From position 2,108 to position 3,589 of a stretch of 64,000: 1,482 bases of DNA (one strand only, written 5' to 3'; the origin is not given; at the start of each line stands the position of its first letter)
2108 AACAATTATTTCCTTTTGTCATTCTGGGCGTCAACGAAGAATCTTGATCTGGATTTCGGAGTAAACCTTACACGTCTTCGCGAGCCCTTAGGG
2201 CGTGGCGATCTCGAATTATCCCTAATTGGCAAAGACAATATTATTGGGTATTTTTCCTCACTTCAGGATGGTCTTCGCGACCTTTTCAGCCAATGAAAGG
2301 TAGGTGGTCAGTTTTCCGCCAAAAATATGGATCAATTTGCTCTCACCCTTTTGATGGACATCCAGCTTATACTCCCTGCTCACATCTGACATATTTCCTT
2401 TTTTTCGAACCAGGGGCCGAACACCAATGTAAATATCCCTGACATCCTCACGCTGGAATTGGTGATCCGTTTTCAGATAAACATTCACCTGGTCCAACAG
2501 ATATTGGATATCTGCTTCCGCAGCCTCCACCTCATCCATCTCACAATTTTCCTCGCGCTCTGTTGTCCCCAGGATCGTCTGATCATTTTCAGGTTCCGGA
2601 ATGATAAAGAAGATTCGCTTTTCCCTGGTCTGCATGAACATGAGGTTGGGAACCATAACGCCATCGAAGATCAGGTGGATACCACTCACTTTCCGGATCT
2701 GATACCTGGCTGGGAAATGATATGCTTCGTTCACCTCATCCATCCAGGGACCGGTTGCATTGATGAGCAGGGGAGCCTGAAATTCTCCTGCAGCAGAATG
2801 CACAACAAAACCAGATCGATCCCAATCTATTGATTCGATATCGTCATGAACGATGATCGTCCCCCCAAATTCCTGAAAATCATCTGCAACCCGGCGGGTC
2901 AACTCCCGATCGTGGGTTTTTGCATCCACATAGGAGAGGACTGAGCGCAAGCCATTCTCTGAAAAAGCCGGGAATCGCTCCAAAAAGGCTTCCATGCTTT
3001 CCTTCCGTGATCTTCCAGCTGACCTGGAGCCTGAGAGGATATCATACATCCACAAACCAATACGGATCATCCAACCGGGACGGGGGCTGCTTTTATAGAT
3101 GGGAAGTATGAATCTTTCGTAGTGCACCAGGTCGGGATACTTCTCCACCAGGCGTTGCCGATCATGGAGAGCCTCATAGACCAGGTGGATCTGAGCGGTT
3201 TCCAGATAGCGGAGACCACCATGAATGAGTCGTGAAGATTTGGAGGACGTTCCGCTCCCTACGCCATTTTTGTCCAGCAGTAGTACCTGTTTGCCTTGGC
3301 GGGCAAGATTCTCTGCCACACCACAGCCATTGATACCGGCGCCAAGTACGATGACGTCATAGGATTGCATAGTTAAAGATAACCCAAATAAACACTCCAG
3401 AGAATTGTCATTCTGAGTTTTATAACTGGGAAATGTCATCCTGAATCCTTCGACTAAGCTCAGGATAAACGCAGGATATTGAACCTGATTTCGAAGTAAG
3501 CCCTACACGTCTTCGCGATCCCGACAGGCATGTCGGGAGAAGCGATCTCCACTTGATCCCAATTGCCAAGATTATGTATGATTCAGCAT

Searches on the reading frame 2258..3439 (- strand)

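Call 39: search_protein_families(library=ncbifam, proteins=[window:2258-3439:-], max_evalue=0.00001)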
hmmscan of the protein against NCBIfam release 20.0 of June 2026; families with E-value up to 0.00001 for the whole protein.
window:2258-3439:- (393 aa): 15 families
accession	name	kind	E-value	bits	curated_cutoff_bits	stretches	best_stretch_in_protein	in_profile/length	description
NF008899.0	PRK12266.1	equivalog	7.7e-88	295.1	360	1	23-391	3-375/508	glycerol-3-phosphate dehydrogenase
NF009906.0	PRK13369.1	equivalog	1.4e-80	271.2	352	1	24-390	4-373/502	glycerol-3-phosphate dehydrogenase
NF033461.1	glycerol3P_ox_1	equivalog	3.9e-44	150.9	840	1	22-348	14-353/607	type 1 glycerol-3-phosphate oxidase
TIGR03377.1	glycerol3P_GlpA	equivalog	5.6e-26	91.2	552.8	2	163-391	127-358/530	anaerobic glycerol-3-phosphate dehydrogenase subunit GlpA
NF008313.0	PRK11101.1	equivalog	2.5e-16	59.4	425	2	217-391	197-369/548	anaerobic glycerol-3-phosphate dehydrogenase subunit A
TIGR03197.1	MnmC_Cterm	equivalog_domain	2.3e-13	50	174.2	1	28-101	1-75/400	FAD-dependent 5-carboxymethylaminomethyl-2-thiouridine(34) oxidoreductase MnmC1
NF033460.1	glycerol3P_ox_II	equivalog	1.1e-12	47.8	460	1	26-76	1-52/361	type 2 glycerol-3-phosphate oxidase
TIGR02352.1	thiamin_ThiO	equivalog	1.3e-12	47.5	250.8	1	143-301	116-269/351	glycine oxidase ThiO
NF002480.1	PRK01747.1-1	equivalog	3.8e-10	38.8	540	1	24-100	246-323/645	bifunctional tRNA (5-methylaminomethyl-2-thiouridine)(34)-methyltransferase MnmC2/FAD-dependent 5-carboxymethylaminomethyl-2-thiouridine(34)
NF008425.0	PRK11259.1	equivalog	7.5e-10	38.3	257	0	24-72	2-52/377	N-methyl-L-tryptophan oxidase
TIGR01377.1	soxA_mon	subfamily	1.4e-09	37.3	479.65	1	27-89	1-63/381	amino oxidase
NF008726.1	PRK11728.1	equivalog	4.1e-09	35.8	299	0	166-248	135-217/389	L-2-hydroxyglutarate oxidase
TIGR02032.1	GG-red-SF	subfamily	3.6e-08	33.4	158.8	1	27-58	1-32/297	geranylgeranyl reductase family protein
NF050086.1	pipecolate_AmaA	exception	1.2e-07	30.8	600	1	25-76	24-75/425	L-pipecolate oxidase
NF045689.1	BCarotKetCrtO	equivalog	4.6e-06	25.5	1000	1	24-66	1-43/563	beta-carotene ketolase CrtO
